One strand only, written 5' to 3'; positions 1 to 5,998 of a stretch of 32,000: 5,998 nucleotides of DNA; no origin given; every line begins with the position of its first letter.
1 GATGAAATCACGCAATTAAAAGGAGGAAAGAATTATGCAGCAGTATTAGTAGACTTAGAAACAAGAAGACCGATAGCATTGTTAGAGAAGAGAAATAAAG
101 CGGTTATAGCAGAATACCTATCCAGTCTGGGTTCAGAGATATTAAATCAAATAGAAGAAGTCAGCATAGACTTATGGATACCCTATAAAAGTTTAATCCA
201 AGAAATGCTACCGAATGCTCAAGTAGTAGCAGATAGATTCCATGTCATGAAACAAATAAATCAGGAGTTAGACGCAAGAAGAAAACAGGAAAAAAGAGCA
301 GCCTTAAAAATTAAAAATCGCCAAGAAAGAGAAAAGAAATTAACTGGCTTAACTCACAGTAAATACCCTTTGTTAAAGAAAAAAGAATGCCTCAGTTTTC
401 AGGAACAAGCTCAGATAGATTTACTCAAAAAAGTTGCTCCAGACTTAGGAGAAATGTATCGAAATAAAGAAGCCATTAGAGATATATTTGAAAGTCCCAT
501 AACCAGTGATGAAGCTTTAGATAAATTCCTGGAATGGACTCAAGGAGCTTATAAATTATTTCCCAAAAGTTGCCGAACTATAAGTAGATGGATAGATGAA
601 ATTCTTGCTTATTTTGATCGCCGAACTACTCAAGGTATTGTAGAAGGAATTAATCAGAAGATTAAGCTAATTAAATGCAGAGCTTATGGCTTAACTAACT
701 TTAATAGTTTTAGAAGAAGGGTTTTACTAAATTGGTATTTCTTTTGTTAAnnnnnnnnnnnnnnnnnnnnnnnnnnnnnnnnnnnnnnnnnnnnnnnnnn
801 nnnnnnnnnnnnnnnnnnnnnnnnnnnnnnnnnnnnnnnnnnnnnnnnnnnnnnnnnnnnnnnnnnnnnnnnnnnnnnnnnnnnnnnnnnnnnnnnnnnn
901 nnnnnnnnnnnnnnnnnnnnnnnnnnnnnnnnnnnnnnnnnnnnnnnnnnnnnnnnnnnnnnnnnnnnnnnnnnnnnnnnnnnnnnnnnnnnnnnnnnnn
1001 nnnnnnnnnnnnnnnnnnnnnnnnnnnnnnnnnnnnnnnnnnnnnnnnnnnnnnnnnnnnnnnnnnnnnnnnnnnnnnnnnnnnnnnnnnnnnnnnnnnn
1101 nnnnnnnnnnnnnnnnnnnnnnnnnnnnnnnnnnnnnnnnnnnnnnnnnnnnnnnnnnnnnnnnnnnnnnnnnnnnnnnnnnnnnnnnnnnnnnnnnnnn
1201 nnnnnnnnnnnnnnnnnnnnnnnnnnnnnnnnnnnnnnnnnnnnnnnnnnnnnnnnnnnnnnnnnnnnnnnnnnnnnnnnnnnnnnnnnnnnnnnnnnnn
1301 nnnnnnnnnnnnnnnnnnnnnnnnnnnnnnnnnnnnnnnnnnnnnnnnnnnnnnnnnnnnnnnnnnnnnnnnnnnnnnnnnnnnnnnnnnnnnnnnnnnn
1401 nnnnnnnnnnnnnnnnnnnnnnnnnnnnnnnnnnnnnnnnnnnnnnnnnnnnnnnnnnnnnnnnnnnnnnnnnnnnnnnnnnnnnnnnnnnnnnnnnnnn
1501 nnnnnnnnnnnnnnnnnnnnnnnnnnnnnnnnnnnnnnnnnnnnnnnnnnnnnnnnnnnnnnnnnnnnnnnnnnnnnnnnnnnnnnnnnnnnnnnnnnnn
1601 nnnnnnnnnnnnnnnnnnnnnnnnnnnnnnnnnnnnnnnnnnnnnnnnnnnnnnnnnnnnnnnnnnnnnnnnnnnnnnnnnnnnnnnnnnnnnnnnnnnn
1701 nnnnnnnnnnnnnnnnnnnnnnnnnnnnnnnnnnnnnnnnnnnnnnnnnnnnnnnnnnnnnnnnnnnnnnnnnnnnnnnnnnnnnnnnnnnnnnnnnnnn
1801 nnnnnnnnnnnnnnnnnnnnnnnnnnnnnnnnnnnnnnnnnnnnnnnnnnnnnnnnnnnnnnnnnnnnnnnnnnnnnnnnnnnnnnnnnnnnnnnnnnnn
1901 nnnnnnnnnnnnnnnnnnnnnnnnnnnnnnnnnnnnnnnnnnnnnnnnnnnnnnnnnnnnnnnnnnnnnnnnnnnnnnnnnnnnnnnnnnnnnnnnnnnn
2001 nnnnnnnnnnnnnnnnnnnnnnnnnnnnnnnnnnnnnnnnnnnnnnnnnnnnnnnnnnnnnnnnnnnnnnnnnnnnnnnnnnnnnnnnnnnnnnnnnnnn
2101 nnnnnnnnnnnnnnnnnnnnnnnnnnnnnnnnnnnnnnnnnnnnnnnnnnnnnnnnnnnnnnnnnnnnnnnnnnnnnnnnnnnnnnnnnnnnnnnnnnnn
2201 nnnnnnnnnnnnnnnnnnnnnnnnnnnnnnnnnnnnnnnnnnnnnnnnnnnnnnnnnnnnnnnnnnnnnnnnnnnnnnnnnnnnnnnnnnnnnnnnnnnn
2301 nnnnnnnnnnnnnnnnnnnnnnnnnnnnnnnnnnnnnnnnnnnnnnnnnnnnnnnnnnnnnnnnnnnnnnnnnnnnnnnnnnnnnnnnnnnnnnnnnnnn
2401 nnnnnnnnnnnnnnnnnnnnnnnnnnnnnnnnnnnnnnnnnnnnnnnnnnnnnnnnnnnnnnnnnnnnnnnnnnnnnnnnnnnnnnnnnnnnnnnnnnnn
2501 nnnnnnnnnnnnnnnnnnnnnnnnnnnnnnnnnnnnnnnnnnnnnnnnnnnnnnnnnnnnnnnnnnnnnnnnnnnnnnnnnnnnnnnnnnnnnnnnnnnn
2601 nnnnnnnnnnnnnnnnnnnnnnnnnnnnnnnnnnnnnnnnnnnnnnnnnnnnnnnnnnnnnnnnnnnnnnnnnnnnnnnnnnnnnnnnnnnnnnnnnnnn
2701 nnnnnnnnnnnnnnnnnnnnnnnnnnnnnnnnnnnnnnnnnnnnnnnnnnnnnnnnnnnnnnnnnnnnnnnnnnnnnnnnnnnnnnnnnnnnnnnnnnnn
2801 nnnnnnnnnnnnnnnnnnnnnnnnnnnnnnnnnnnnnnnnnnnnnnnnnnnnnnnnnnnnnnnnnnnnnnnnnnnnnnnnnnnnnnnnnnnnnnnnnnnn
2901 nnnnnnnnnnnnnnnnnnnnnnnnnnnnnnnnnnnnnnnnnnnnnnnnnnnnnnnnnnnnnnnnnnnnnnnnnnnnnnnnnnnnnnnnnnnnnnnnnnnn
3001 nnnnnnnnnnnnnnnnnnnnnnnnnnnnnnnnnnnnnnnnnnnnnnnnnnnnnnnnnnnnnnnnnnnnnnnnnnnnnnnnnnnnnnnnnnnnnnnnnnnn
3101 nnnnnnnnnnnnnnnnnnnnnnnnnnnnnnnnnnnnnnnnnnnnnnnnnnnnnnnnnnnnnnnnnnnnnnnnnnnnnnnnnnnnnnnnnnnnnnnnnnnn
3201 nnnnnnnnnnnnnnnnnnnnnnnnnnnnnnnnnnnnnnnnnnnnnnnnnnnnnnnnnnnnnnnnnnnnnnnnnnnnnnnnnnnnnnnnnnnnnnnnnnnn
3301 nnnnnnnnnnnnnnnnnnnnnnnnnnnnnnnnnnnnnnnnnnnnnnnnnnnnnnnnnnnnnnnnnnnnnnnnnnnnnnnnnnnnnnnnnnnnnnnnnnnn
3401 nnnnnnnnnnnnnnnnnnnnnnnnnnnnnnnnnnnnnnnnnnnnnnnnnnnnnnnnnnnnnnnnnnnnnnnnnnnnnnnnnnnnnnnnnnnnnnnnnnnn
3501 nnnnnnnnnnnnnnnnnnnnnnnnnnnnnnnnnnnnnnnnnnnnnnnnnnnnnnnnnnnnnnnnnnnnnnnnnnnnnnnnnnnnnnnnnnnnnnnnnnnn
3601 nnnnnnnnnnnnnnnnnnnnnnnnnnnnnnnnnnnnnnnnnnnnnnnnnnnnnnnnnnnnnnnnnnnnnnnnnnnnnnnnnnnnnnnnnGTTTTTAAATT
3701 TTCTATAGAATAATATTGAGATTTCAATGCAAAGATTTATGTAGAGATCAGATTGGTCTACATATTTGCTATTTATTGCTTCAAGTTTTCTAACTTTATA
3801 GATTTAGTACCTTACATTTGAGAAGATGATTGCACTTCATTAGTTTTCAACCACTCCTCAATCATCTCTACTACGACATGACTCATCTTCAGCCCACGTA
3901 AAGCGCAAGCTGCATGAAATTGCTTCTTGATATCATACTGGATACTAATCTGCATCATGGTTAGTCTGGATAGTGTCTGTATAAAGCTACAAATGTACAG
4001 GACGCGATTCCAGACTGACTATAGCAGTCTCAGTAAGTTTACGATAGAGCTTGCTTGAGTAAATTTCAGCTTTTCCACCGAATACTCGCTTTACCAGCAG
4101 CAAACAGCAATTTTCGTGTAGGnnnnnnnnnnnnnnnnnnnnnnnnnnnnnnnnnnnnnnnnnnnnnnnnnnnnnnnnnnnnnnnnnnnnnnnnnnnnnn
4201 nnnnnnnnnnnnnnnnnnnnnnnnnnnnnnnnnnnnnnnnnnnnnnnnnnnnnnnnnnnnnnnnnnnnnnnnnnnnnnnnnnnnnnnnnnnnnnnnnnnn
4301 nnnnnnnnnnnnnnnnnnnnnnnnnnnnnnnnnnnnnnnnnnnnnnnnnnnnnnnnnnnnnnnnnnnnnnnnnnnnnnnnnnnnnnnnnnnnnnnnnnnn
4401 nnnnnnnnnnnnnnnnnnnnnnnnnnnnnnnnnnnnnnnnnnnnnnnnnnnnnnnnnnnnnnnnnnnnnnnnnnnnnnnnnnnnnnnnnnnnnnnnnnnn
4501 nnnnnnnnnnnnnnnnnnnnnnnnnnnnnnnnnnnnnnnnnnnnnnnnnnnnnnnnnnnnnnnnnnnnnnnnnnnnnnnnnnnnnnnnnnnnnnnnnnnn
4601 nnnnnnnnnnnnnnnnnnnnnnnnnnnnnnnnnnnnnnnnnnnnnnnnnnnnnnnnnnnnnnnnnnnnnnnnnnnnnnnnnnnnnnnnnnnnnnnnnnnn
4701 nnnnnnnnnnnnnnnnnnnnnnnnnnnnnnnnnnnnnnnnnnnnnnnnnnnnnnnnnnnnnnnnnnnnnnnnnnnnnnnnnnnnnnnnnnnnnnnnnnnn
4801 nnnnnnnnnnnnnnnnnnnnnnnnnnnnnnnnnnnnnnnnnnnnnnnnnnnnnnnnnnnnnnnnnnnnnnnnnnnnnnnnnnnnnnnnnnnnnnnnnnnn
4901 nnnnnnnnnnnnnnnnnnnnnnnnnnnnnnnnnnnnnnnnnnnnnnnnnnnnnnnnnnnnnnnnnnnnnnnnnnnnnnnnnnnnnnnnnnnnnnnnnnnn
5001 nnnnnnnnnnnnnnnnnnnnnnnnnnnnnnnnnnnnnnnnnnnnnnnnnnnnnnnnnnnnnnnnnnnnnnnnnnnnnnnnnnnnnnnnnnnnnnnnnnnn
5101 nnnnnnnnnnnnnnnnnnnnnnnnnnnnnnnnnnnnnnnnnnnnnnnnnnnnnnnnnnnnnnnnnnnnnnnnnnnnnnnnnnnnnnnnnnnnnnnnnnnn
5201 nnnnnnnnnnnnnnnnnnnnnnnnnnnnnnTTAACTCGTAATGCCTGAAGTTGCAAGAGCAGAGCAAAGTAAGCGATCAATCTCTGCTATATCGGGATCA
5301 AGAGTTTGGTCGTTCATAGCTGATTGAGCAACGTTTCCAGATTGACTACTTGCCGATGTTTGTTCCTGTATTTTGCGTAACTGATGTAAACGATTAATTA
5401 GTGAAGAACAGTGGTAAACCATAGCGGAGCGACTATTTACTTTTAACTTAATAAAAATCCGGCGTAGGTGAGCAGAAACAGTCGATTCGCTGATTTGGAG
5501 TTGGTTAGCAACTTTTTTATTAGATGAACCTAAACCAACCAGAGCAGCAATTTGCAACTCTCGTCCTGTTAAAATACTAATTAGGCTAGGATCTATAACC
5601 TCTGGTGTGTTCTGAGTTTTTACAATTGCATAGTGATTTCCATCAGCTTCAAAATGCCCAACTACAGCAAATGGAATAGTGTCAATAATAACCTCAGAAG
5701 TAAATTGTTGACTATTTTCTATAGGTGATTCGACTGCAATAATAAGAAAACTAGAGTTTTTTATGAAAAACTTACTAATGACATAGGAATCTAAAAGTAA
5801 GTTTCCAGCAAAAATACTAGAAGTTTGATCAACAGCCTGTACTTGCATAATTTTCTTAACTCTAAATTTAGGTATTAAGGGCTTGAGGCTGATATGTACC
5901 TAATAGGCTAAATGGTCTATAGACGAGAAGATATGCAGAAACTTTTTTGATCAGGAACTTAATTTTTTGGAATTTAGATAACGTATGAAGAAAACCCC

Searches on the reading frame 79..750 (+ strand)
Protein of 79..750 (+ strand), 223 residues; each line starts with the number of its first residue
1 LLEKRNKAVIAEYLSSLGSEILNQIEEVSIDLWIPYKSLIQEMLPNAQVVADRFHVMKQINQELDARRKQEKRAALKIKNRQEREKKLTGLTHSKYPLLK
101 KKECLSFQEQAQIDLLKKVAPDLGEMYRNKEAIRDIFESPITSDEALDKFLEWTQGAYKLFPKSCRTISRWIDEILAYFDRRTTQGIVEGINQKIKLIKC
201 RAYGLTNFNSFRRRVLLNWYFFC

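Call 32: search_protein_families(library=pfam, proteins=[window:79-750:+], max_evalue=0.001)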
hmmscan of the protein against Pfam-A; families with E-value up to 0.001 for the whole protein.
window:79-750:+ (223 aa): 1 family
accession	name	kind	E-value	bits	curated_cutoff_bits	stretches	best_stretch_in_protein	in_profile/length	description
PF01610.23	DDE_Tnp_ISL3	-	5.5e-56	190.5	23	1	2-215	32-240/240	Transposase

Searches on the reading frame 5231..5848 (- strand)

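Call 32: search_protein_families(library=pfam, proteins=[window:5231-5848:-], max_evalue=0.001)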
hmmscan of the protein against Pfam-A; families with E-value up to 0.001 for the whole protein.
window:5231-5848:- (205 aa): 1 family
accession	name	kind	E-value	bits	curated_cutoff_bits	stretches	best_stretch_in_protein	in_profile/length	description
PF00196.25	GerE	-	1.2e-15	57.3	23.5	1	92-144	2-54/57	Bacterial regulatory proteins, luxR family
